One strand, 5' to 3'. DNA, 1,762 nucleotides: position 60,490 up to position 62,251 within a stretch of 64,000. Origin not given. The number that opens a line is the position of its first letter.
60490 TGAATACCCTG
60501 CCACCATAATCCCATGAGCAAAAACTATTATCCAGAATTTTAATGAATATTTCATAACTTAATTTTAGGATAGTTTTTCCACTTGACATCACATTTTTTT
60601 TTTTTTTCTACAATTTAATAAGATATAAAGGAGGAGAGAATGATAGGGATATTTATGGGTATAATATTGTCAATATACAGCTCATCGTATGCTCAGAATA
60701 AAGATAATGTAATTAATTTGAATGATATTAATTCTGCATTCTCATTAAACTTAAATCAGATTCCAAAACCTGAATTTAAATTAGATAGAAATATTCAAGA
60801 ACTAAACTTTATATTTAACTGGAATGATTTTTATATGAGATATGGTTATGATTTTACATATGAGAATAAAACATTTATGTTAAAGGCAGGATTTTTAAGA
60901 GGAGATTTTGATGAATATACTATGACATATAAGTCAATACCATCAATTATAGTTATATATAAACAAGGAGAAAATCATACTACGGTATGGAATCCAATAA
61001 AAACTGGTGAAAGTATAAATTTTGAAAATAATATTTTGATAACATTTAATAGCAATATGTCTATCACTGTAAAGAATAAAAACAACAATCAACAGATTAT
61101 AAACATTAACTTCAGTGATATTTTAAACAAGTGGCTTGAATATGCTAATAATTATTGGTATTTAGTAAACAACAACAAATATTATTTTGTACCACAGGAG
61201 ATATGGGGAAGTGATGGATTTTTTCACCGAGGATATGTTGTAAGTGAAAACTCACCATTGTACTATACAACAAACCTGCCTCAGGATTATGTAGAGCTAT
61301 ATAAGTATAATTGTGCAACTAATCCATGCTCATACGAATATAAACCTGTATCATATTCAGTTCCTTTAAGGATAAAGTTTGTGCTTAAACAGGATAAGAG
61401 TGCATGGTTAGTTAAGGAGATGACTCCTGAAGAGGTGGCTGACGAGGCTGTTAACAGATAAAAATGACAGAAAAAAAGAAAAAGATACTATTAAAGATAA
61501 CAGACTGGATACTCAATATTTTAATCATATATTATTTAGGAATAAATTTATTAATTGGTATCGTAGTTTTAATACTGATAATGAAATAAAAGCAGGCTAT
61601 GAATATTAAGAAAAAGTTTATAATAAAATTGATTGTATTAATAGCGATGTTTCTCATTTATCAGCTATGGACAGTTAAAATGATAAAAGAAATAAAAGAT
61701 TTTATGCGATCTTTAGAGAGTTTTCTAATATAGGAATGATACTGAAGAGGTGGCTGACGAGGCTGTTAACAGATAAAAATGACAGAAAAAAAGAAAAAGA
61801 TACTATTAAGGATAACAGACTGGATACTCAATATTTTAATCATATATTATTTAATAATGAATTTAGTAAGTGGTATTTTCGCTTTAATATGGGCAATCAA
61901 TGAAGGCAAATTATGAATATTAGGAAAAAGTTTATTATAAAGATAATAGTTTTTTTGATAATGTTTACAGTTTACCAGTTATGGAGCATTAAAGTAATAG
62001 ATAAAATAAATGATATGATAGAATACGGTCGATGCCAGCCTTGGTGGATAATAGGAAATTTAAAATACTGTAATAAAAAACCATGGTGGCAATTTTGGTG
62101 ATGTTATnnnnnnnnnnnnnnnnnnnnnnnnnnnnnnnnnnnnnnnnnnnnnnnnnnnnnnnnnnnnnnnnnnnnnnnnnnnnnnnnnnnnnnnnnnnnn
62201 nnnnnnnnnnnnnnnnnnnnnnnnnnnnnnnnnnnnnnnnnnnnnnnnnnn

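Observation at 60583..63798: Unrecognised tandem cassette array: variable secreted proteins alternating with a conserved 'C-terminal stub + two mini membrane ORFs' junction module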

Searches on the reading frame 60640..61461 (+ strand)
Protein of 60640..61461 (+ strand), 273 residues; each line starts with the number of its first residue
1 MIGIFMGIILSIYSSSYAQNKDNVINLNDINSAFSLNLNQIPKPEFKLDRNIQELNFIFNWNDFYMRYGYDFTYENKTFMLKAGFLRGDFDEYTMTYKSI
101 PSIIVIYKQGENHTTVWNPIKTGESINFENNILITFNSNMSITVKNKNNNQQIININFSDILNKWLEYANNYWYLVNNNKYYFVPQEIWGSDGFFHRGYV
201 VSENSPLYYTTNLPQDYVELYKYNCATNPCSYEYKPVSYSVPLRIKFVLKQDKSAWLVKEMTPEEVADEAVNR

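Call 6: search_protein_families(library=pfam, proteins=[window:60640-61461:+], max_evalue=1)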
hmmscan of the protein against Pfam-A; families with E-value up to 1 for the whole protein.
window:60640-61461:+ (273 aa): 3 families
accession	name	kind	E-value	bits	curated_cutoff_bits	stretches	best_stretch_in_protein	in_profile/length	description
PF21103.3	PH1_SSRP1-like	-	0.013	15.9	27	1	86-166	29-110/130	SSRP1 PH domain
PF20245.3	DUF6600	-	0.15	12.6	27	1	161-203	25-66/102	Family of unknown function (DUF6600)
PF25564.1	DUF7933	-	0.19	12.1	26.5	1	134-170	14-50/123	Domain of unknown function (DUF7933)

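Call 13: find_homologous_proteins(query=window:60640-61461:+, max_evalue=0.001)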
Query window:60640-61461:+ (273 aa): 3 proteins with E <= 0.001 among 194 candidates.
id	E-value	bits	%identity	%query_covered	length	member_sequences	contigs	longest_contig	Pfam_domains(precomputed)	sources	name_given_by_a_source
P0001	7.9e-169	578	95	100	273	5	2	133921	-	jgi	jgi:hypothetical protein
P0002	1.3e-40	157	37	88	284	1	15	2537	-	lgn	-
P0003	6.5e-36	142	38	78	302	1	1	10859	-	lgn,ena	-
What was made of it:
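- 60640..61461 (+): X1: a 273-aa exported, beta-rich protein and the first gene of the operon. It has a strong RBS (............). Only 3 homologue clusters among 5.8 billion proteins (call 13).
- X1 homology is E 1e-36 to 1e-40 (call 13).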

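Call 15: find_encoding_contigs(protein=P0003, flank=10000, max_places=6)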
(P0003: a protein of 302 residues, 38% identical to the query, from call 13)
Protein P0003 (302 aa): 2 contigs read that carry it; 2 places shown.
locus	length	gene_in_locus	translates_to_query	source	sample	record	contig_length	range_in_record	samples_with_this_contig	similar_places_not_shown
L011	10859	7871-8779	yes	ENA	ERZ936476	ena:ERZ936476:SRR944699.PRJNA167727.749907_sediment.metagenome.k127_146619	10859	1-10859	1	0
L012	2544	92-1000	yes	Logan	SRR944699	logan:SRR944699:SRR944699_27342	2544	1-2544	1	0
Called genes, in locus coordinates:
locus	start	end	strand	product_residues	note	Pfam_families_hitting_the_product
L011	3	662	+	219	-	?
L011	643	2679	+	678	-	PF01564:Spermine_synth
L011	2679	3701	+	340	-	PF02388:FemAB (weak), PF13480:Acetyltransf_6, PF02388:FemAB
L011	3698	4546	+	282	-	PF03994:DUF350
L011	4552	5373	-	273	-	PF13354:Beta-lactamase2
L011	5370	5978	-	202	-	-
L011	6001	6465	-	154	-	PF00877:NLPC_P60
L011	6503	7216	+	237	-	-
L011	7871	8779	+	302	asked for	-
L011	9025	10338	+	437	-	-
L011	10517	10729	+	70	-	-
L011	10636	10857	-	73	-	?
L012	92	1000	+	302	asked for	-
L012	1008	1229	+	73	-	-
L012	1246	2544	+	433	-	?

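Call 16: find_encoding_contigs(protein=P0002, flank=10000, max_places=6)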
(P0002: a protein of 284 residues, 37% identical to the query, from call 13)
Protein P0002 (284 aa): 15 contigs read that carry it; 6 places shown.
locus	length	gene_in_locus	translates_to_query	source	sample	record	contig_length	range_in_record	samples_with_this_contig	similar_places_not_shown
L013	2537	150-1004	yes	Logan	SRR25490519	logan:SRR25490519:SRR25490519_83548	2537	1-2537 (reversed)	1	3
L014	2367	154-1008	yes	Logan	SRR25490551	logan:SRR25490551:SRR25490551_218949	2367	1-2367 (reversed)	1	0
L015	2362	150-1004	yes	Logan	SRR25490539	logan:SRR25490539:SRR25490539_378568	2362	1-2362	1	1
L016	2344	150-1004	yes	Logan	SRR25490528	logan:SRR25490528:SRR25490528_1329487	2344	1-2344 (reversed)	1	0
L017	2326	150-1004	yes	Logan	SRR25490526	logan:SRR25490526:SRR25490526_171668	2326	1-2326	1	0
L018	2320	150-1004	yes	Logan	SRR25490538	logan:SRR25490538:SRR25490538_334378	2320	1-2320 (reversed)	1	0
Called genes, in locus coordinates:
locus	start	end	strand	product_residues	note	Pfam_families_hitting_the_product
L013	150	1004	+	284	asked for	-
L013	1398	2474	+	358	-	-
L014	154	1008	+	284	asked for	-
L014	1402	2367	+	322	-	?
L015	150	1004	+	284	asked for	-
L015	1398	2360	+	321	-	?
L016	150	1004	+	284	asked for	-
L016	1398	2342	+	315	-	?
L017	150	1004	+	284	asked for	-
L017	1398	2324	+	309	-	?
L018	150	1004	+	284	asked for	-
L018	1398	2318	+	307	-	?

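Call 26: search_protein_families(library=ncbifam, proteins=[window:60640-61461:+, P0003], max_evalue=1)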
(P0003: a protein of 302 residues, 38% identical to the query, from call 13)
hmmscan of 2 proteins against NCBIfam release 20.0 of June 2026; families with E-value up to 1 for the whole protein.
window:60640-61461:+ (273 aa): 1 family
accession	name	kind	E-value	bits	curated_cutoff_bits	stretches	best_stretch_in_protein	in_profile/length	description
NF033679.1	DNRLRE_dom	domain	0.0049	16.9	34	1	65-174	56-134/164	DNRLRE domain-containing protein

P0003 (302 aa): 0 families

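Call 27: search_protein_families(library=pfam, proteins=[P0002, P0003, L011:9025-10338:+, L013:1010-1207:+, L012:1008-1229:+], max_evalue=1)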
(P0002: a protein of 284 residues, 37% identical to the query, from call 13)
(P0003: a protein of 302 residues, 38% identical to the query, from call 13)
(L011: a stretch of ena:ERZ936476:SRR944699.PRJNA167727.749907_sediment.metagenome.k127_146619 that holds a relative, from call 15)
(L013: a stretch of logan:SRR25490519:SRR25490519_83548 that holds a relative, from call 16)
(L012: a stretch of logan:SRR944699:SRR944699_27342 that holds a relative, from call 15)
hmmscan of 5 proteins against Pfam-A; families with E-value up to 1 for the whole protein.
P0002 (284 aa): 0 families

P0003 (302 aa): 1 family
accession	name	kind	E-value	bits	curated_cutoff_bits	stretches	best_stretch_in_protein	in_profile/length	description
PF16343.11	DUF4973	-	0.024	15.1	27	1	144-195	50-100/129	Domain of unknown function (DUF4973)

L011:9025-10338:+ (437 aa): 2 families
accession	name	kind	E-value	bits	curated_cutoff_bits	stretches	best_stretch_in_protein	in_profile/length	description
PF03153.18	TFIIA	-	0.017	15.5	36.2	1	365-396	194-234/415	Transcription factor IIA, alpha/beta subunit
PF09849.14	DUF2076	-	0.89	10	38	0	337-416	89-152/265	Uncharacterized protein conserved in bacteria (DUF2076)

L013:1010-1207:+ (65 aa): 1 family
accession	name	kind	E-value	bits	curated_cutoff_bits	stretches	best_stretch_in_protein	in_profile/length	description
PF01848.21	HOK_GEF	-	0.0082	16.2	22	1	23-45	2-24/42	Hok/gef family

L012:1008-1229:+ (73 aa): 5 families
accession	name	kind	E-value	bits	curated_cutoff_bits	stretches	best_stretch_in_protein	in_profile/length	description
PF23539.1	DUF7134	-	0.0023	18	27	1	13-42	44-73/155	Domain of unknown function (DUF7134)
PF10039.14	DUF2275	-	0.0043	17.7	24.6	1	10-61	24-75/210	Predicted integral membrane protein (DUF2275)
PF11915.13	DUF3433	-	0.019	15.7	27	1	5-42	48-84/91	Protein of unknown function (DUF3433)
PF04932.20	Wzy_C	-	0.029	14.6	31.7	1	17-56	32-71/149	O-Antigen ligase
PF05106.17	Phage_holin_3_1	-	0.058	14.3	23.8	1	32-58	21-46/99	Phage holin family (Lysis protein S)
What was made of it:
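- There are very weak holin-like Pfam hits on the outgroup small ORFs (E 0.008-0.06, call 27).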

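Call 37: predict_structure(alignment_id=A4)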
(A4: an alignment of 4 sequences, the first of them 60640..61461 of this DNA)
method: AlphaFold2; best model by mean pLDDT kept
length: 273 residues; sequences in the alignment: 4
mean_pLDDT: 58.4   pTM: 0.55
mean pLDDT of the five models: 58.4, 51.3, 51.1, 48.9, 47.6
residues with pLDDT >= 90: 0; 70-90: 87; 50-70: 110; < 50: 76
segments of 3 or more residues with pLDDT < 50: 1-60, 111-116, 208-215
pLDDT, mean of each block of 10 residues (from residue 1): 26 24 28 28 32 41 57 77 58 52 58 50 68 73 83 77 68 65 69 71 57 57 63 74 73 72 77 60
secondary structure, 60 per line:
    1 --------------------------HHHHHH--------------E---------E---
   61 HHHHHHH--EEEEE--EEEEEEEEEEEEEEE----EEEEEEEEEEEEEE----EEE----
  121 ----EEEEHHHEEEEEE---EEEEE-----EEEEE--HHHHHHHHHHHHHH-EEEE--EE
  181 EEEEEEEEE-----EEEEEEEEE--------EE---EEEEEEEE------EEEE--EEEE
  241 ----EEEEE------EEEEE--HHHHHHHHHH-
elements in order: H27-32 H61-67 E70-74 E77-91 E96-109 E114-116 E125-128 E132-137 E141-145 E151-155 H158-171 E173-176 E179-189 E195-203 E217-224 E231-234 E237-240 E245-249 E256-260 H263-272
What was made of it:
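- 60640..61461 (+): AF2 gives pLDDT 58 and a mostly beta model (call 37).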

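Call 40: search_solved_structures(query=A4, max_evalue=10)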
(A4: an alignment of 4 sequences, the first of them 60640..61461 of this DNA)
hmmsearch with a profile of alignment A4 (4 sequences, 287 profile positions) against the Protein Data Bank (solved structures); distinct sequences matched with E-value up to 10: 2.
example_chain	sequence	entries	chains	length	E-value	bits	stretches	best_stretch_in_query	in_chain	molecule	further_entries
5w94_A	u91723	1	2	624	0.62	12.3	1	42-85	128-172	MAU2 chromatid cohesion factor homolog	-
4xdn_A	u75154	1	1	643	0.67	12.2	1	42-85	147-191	MAU2 chromatid cohesion factor homolog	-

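Call 42: find_related_loci(query=A4, collection=genome_contigs, flank=6000)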
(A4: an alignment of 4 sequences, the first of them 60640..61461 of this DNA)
Query A4 (273 aa) in genome_contigs; peptide patterns used: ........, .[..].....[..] (x = any residue, [..] = any of these).
70 stretches matched a pattern; 2 encode a relative of the query (tblastn E <= 1e-3); 2 distinct loci.
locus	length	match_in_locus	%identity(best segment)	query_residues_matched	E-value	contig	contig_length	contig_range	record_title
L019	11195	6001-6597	35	69-273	1e-37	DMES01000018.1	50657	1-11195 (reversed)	MAG TPA_asm: Elusimicrobia bacterium isolate UBA9634 contig_835, whole genome shotgun sequence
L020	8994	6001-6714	30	40-272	2e-27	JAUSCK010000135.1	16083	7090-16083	MAG: Elusimicrobiota bacterium isolate E14_concoct.bin.112_sub E14_k141_317595, whole genome shotgun sequence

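Call 47: fold_search(model_id=the predicted structure, library=pdb)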
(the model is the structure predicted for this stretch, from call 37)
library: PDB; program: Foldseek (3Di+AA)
matches with E <= 10: 730; with E <= 0.001: 0
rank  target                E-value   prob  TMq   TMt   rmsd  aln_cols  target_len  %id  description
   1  7vco                  1.8e-02  0.33  0.17  0.11  15.2       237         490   10  Frischella perrara beta-fructofuranosidase (released 2022-03-09)
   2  9l4j_B                1.9e-02  0.35  0.15  0.12  18.2       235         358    8  Structure of mouse SCMCcore complex contain ZBED3 (released 2025-10-01)
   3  2z2n                  2.4e-02  0.18  0.12  0.12  16.8       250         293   10  Crystal Structure of selenomethionine substituted virginiamycin B lyase from Staphylococcus aureus (released 2007-06-19)
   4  8hme_D                2.9e-02  0.25  0.16  0.06  18.8       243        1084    9  head module state 1 of Tetrahymena IFT-A (released 2023-06-14)
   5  2z2o_D                3.3e-02  0.23  0.13  0.12  16.1       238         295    8  Crystal Structure of apo virginiamycin B lyase from Staphylococcus aureus (released 2007-06-19)
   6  2z2p_A                3.8e-02  0.25  0.15  0.14  18.3       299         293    9  Crystal Structure of catalytically inactive H270A virginiamycin B lyase from Staphylococcus aureus with Quinupristin (released 2007-06-19)
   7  8xi3_B                4.0e-02  0.25  0.15  0.11  16.8       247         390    8  Structure of mouse SCMC-14-3-3gama complex (released 2024-10-02)
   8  8h93_B                4.0e-02  0.21  0.15  0.12  17.6       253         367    7  Structure of dimeric mouse SCMC core complex (released 2024-01-10)
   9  9n73_LI               4.7e-02  0.16  0.14  0.07  17.9       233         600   12  SSU processome maturation and disassembly, State G (released 2025-10-29)
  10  9hne_E                5.5e-02  0.14  0.14  0.05  15.9       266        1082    7  Cereblon in complex with DDB1, GSPT1 and Compound-1 (released 2025-10-22)
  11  9w2m_G                6.2e-02  0.23  0.15  0.12  15.8       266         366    6  Cryo-EM structure of the Cytoplasmic lattice(CPL) from mouse oocyte (released 2026-02-25)
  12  7a3f_A                6.5e-02  0.08  0.11  0.05  20.5       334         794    7  Crystal structure of apo DPP9 (released 2021-06-30)
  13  5m11                  6.9e-02  0.23  0.16  0.07  15.3       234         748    8  Structural and functional probing of PorZ, an essential bacterial surface component of the type-IX secretion system of h (released 2016-11-09)
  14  8cuk_A                6.9e-02  0.15  0.14  0.12  19.5       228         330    7  X-ray Structure of the WD40 domain of HOPS subunit Vps11 from Yeast (released 2022-05-25)
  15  2pm7_D                6.9e-02  0.14  0.13  0.12  17.5       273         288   10  Crystal structure of yeast Sec13/31 edge element of the COPII vesicular coat, selenomethionine version (released 2007-07-03)
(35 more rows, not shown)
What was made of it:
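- Tried and rejected: The best was E 0.018 with TM 0.17 (calls 37, 47).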

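Call 55: search_protein_families(library=padloc, proteins=[window:60640-61461:+, P0003, L020:6820-7593:+], max_evalue=1)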
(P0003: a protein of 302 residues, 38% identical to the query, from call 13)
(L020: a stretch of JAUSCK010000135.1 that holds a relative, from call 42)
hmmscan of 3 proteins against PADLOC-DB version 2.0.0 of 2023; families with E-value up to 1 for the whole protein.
window:60640-61461:+ (273 aa): 0 families

P0003 (302 aa): 1 family
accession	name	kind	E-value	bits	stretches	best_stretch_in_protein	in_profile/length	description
PDLC00877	E2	-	0.0054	14.7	1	66-94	109-137/150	E2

L020:6820-7593:+ (257 aa): 0 families

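Call 56: search_protein_families(library=phrogs, proteins=[window:60640-61461:+, P0003, L020:6820-7593:+], max_evalue=1)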
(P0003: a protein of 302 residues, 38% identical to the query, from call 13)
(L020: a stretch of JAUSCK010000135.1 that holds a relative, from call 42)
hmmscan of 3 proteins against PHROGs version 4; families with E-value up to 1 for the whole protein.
window:60640-61461:+ (273 aa): 0 families

P0003 (302 aa): 1 family
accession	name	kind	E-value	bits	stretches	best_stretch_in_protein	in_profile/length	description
phrog_38224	-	unknown function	0.31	11.9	0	39-100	112-173/190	-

L020:6820-7593:+ (257 aa): 0 families

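Call 63: find_encoding_contigs(protein=P0001, flank=6000, max_places=6)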
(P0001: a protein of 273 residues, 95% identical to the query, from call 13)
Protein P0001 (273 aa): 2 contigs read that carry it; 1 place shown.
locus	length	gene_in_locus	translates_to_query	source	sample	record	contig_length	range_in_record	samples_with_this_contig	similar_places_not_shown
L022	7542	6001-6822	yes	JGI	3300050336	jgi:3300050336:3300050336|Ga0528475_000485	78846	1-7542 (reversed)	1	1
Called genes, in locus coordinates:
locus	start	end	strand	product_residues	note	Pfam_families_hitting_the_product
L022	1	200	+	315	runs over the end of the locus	PF00072:Response_reg, PF00990:GGDEF, PF22335:Cas10-Cmr2_palm2 (faint)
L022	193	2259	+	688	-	PF00069:Pkinase, PF07714:PK_Tyr_Ser-Thr, PF03109:ABC1 (weak)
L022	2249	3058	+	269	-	PF00481:PP2C, PF13672:PP2C_2, PF07228:SpoIIE (weak)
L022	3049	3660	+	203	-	PF16697:Yop-YscD_cpl, PF00498:FHA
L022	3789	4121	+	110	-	PF00166:Cpn10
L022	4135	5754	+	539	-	PF00118:Cpn60_TCP1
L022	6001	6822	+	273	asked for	-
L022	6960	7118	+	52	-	-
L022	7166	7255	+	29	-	-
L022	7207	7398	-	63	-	-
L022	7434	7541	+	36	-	?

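Call 65: find_related_loci(query=A4, collection=viral_contigs, flank=5000)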
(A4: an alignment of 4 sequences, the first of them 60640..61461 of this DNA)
Query A4 (273 aa) in viral_contigs; peptide patterns used: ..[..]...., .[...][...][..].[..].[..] (x = any residue, [..] = any of these).
79 stretches matched a pattern, but none encodes a relative of the query by tblastn (E <= 1e-3).

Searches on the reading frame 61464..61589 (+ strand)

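Call 6: search_protein_families(library=pfam, proteins=[window:61464-61589:+], max_evalue=1)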
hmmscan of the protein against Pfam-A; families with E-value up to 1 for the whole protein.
window:61464-61589:+ (41 aa): 0 families

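Call 26: search_protein_families(library=ncbifam, proteins=[window:61464-61589:+], max_evalue=1)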
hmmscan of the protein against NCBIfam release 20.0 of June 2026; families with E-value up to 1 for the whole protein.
window:61464-61589:+ (41 aa): 0 families

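Call 55: search_protein_families(library=padloc, proteins=[window:61464-61589:+], max_evalue=1)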
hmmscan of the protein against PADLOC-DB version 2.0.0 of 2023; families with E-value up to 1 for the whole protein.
window:61464-61589:+ (41 aa): 0 families

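Call 56: search_protein_families(library=phrogs, proteins=[window:61464-61589:+], max_evalue=1)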
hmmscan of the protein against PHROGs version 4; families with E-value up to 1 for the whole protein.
window:61464-61589:+ (41 aa): 1 family
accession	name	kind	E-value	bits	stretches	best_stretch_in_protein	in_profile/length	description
phrog_34597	-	unknown function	0.073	14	1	5-38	3-35/55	-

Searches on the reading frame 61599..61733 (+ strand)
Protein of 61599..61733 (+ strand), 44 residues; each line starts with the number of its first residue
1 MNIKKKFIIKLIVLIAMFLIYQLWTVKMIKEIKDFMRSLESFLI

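Call 6: search_protein_families(library=pfam, proteins=[window:61599-61733:+], max_evalue=1)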
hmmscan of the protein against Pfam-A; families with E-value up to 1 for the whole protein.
window:61599-61733:+ (44 aa): 0 families

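Call 73: find_encoding_contigs(protein=window:61599-61733:+, flank=5000, max_places=10)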
Protein window:61599-61733:+ (44 aa): no gene with exactly this product is on record in the collection.

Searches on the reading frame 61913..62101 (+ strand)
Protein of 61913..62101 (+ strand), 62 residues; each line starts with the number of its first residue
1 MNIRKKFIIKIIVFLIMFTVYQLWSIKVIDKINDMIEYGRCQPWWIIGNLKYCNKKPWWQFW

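Call 6: search_protein_families(library=pfam, proteins=[window:61913-62101:+], max_evalue=1)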
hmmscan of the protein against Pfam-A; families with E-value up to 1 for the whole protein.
window:61913-62101:+ (62 aa): 0 families

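Call 26: search_protein_families(library=ncbifam, proteins=[window:61913-62101:+], max_evalue=1)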
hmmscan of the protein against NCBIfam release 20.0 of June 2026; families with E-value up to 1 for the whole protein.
window:61913-62101:+ (62 aa): 0 families

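Call 55: search_protein_families(library=padloc, proteins=[window:61913-62101:+], max_evalue=1)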
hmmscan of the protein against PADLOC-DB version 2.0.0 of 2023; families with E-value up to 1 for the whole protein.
window:61913-62101:+ (62 aa): 0 families

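Call 56: search_protein_families(library=phrogs, proteins=[window:61913-62101:+], max_evalue=1)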
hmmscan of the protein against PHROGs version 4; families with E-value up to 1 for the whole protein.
window:61913-62101:+ (62 aa): 0 families

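Call 71: find_encoding_contigs(protein=window:61913-62101:+, flank=5000, max_places=10)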
Protein window:61913-62101:+ (62 aa): no gene with exactly this product is on record in the collection.
